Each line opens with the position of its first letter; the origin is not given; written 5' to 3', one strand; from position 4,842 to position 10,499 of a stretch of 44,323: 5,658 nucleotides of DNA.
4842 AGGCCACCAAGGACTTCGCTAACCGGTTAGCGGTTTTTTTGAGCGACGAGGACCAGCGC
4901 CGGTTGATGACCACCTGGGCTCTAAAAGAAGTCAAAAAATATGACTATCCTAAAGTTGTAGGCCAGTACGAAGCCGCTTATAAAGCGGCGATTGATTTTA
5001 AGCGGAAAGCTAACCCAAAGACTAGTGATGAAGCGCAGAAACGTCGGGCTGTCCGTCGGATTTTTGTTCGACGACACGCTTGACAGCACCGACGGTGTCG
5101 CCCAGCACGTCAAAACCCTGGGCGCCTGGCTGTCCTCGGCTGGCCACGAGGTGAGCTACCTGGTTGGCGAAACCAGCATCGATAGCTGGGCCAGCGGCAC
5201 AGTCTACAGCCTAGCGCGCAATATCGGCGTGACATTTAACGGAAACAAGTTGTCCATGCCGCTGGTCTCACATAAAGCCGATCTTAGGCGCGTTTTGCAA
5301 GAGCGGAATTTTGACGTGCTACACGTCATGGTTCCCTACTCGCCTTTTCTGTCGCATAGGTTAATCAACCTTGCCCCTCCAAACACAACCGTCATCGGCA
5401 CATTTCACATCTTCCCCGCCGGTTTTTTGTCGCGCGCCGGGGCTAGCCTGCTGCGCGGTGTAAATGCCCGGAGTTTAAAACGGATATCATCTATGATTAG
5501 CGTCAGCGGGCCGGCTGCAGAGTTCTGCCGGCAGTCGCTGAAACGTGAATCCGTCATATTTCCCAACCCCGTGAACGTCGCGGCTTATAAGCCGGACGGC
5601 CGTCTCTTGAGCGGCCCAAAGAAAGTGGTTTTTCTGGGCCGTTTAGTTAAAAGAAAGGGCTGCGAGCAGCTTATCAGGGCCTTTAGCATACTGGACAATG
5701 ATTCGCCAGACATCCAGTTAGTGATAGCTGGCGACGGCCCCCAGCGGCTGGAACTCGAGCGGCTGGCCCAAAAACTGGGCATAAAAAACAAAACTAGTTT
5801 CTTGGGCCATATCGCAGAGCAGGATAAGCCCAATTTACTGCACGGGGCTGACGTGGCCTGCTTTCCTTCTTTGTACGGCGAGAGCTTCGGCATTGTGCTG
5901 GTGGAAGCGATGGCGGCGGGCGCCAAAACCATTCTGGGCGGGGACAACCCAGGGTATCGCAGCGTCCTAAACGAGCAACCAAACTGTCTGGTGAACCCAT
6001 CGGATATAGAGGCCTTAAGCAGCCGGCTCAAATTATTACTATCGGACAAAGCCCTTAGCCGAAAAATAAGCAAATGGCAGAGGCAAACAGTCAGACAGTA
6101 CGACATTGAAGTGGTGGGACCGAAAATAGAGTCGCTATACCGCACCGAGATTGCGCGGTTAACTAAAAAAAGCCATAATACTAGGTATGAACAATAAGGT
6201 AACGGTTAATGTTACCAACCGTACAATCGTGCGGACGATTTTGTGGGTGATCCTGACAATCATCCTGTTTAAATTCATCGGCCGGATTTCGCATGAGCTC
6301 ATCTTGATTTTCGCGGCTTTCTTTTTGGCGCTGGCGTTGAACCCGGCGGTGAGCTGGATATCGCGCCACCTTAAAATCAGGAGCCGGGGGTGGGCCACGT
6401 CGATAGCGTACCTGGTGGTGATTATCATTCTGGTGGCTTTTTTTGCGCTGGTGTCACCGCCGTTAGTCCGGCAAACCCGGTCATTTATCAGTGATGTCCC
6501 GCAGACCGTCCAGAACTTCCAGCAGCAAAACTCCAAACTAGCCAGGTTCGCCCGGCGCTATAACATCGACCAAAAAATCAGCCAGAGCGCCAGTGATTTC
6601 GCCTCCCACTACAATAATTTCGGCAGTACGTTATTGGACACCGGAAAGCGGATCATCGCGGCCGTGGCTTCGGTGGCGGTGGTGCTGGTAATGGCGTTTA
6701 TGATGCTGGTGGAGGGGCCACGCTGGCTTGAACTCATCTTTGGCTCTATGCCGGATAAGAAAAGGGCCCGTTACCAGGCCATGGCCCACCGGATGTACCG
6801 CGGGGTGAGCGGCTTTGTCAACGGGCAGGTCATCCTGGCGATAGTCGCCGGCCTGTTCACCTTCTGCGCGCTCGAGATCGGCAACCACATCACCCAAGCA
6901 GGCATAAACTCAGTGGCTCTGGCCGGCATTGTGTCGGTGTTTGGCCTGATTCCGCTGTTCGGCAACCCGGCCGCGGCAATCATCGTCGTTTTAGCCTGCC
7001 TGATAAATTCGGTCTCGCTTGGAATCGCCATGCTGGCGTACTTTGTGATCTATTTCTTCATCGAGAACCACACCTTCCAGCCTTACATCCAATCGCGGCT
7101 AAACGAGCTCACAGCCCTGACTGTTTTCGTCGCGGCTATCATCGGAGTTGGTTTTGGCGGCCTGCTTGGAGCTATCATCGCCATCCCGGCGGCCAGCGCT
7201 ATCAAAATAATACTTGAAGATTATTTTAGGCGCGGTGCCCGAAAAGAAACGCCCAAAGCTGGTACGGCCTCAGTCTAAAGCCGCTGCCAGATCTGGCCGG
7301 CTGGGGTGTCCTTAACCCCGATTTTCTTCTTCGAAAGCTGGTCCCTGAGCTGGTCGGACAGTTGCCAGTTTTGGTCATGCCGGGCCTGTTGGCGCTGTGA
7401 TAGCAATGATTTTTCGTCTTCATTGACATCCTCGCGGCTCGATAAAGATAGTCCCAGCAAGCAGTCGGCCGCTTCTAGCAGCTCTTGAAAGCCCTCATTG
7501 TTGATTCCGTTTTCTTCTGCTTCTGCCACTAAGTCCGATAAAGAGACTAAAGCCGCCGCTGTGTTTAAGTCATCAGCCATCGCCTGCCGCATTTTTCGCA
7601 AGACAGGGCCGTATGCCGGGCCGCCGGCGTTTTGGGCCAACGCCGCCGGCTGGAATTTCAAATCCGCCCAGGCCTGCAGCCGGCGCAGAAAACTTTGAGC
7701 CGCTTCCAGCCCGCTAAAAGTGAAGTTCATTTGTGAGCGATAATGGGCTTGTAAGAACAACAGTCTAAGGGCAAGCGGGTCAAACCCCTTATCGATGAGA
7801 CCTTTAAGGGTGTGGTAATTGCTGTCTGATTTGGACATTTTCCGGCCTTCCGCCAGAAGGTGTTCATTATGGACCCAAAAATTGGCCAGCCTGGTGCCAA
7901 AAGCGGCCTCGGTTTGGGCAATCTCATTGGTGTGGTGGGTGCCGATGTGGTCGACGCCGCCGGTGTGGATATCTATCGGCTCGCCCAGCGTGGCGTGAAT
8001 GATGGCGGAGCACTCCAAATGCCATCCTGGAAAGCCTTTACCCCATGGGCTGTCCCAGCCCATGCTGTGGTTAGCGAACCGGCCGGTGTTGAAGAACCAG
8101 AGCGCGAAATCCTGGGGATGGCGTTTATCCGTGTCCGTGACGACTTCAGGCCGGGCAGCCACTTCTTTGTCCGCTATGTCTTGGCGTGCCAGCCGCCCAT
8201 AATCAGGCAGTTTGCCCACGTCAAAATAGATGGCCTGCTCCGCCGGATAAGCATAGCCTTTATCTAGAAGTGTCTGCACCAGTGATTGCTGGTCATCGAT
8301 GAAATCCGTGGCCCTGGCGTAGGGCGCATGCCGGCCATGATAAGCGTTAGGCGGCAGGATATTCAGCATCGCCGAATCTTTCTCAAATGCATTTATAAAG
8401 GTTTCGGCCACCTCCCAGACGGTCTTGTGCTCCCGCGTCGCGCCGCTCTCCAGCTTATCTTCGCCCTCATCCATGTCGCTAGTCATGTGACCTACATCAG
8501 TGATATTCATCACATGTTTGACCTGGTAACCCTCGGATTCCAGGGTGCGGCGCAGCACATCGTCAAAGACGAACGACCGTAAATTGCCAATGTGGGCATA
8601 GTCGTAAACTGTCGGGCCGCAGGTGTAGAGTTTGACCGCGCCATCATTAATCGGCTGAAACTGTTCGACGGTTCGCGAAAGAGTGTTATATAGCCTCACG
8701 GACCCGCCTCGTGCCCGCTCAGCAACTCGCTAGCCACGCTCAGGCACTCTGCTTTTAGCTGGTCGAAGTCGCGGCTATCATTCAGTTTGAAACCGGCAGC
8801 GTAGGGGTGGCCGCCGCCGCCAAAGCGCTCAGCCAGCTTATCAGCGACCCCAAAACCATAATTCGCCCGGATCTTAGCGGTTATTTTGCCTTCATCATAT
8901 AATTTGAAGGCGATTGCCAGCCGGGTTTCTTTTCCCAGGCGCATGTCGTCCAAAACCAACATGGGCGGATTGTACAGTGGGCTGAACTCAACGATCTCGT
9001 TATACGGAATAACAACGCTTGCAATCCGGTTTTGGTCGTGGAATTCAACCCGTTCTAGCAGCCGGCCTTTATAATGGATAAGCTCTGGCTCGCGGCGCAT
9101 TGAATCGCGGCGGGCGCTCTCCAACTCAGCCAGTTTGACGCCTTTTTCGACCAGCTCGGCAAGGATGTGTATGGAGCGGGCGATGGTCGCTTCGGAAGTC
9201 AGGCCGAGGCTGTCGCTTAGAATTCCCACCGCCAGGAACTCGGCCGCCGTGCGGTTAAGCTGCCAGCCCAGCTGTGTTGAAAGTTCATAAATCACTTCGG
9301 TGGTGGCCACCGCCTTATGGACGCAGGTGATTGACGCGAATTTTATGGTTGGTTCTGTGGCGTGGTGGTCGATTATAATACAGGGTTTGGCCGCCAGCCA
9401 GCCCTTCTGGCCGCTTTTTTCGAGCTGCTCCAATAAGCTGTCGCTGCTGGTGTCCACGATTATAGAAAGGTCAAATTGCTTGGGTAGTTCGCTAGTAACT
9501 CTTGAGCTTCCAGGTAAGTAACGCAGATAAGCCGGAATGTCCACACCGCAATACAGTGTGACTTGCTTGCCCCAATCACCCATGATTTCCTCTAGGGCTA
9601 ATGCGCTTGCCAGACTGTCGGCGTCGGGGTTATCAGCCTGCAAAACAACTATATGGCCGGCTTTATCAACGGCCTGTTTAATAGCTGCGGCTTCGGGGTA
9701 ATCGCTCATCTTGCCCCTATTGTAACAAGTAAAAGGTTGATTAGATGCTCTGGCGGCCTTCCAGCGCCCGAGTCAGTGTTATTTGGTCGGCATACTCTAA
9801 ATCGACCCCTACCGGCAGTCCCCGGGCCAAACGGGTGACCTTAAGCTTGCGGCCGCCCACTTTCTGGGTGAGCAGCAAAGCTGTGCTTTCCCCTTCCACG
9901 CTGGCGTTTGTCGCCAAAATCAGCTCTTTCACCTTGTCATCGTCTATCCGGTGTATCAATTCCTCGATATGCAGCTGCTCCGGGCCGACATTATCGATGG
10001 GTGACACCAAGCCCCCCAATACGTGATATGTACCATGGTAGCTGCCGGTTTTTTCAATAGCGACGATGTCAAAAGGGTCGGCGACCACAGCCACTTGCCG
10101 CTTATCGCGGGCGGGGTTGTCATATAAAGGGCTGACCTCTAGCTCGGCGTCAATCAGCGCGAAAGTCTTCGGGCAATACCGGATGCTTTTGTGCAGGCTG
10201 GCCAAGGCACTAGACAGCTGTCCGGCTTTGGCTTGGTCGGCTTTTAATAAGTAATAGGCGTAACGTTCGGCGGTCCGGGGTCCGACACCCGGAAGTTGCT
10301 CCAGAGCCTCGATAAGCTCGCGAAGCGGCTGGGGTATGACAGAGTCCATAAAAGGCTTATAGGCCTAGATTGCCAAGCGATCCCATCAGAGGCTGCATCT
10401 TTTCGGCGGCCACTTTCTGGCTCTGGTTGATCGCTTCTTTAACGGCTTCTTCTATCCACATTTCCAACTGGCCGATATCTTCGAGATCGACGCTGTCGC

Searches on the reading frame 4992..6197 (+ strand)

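Call 24: search_protein_families(library=pfam, proteins=[window:4992-6197:+], max_evalue=0.00001)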
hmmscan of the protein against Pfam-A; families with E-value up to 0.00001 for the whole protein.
window:4992-6197:+ (401 aa): 4 families
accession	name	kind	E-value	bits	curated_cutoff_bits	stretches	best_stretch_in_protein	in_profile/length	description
PF00534.26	Glycos_transf_1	-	8.8e-40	136.5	26.4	1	205-363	11-169/172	Glycosyl transferases group 1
PF13692.12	Glyco_trans_1_4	-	5.4e-29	101.7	27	1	210-352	2-142/142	Glycosyl transferases group 1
PF13439.12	Glyco_transf_4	-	4.6e-13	50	28.5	1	34-196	2-168/170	Glycosyltransferase Family 4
PF13579.12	Glyco_trans_4_4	-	7.4e-08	33.3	29.7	1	35-182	2-145/158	Glycosyl transferase 4-like domain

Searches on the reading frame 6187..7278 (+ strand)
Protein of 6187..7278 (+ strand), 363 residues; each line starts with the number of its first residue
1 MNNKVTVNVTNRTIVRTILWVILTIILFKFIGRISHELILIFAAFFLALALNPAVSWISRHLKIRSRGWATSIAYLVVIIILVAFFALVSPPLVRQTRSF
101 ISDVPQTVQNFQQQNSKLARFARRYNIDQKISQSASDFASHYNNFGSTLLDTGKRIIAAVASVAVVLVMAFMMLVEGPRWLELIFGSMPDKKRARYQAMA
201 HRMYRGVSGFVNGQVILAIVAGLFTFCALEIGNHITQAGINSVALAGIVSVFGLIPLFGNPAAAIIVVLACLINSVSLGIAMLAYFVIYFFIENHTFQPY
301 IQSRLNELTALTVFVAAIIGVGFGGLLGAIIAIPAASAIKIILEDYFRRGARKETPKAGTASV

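Call 24: search_protein_families(library=pfam, proteins=[window:6187-7278:+], max_evalue=0.00001)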
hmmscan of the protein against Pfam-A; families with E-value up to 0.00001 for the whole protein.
window:6187-7278:+ (363 aa): 1 family
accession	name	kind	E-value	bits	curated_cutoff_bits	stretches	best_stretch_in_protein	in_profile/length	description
PF01594.21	AI-2E_transport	-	5.5e-48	164.3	34.3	1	17-346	4-326/327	AI-2E family transporter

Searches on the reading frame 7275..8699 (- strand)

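Call 24: search_protein_families(library=pfam, proteins=[window:7275-8699:-], max_evalue=0.00001)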
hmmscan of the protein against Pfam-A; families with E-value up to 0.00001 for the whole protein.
window:7275-8699:- (474 aa): 3 families
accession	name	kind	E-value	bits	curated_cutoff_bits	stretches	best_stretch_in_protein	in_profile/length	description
PF01406.26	tRNA-synt_1e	-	4.8e-92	309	27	1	14-335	2-300/301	tRNA synthetases class I (C) catalytic domain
PF23493.1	CysS_C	-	1.9e-06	28.3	23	1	424-471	3-50/51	Cysteinyl-tRNA ligase anticodon binding domain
PF09334.17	tRNA-synt_1g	-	2e-06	27.3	20.1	0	254-329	294-369/391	tRNA synthetases class I (M)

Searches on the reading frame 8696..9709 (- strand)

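Call 24: search_protein_families(library=pfam, proteins=[window:8696-9709:-], max_evalue=0.00001)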
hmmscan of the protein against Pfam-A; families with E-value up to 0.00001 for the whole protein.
window:8696-9709:- (337 aa): 2 families
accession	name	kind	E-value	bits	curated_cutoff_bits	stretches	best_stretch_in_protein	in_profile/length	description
PF01368.27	DHH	-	4.1e-13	50.1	28.1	1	19-163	1-125/125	DHH family, N-terminal domain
PF02272.25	DHHA1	-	4.6e-06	27.5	25.9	0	261-322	29-96/102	DHHA1 domain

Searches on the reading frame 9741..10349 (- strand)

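Call 24: search_protein_families(library=pfam, proteins=[window:9741-10349:-], max_evalue=0.00001)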
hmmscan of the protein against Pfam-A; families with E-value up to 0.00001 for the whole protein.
window:9741-10349:- (202 aa): 4 families
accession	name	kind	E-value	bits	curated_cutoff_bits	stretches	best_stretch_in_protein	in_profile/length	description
PF13662.12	Toprim_4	-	8.2e-23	80.9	25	1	85-175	2-85/85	Toprim domain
PF21176.3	RecR_HhH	-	1.3e-16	60.5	27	1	9-51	1-43/45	RecR, helix-hairpin-helix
PF21175.2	RecR_C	-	6.5e-12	45.1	22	1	177-200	1-24/24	RecR, C-terminal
PF01751.28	Toprim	-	1e-08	35.6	23.1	1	86-165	2-81/96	Toprim domain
